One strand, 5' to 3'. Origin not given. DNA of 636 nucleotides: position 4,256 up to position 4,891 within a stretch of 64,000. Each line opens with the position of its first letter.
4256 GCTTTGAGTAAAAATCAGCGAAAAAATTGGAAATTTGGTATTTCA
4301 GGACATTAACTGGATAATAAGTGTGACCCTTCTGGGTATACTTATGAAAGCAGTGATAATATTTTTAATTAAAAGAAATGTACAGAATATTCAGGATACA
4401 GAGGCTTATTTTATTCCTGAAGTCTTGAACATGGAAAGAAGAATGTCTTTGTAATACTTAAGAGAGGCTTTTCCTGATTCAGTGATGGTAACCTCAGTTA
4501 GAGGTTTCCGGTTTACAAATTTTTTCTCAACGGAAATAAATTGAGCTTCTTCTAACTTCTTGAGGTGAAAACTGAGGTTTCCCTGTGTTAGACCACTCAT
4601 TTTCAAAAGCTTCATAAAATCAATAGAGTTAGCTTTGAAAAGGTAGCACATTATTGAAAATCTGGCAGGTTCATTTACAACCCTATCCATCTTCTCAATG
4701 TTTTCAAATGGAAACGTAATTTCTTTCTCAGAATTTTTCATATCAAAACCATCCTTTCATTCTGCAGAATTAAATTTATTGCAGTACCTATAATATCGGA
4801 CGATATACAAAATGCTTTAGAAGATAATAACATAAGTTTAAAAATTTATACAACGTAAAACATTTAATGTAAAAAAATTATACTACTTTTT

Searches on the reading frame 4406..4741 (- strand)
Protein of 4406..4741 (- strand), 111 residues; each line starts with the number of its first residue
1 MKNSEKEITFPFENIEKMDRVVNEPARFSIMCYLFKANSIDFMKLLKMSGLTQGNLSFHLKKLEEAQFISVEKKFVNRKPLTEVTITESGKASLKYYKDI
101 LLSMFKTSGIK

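Call 37: search_protein_families(library=pfam, proteins=[window:4406-4741:-], max_evalue=0.001)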
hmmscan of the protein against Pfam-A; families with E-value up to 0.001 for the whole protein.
window:4406-4741:- (111 aa): 3 families
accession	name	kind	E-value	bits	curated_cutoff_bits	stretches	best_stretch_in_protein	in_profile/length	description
PF13601.12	HTH_34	-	1.1e-20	74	27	1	27-102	2-77/80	Winged helix DNA-binding domain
PF01022.26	HTH_5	-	3.5e-06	27.2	22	1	25-70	2-46/47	Bacterial regulatory protein, arsR family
PF01047.28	MarR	-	5.5e-06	26.6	24.6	1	25-78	3-56/59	MarR family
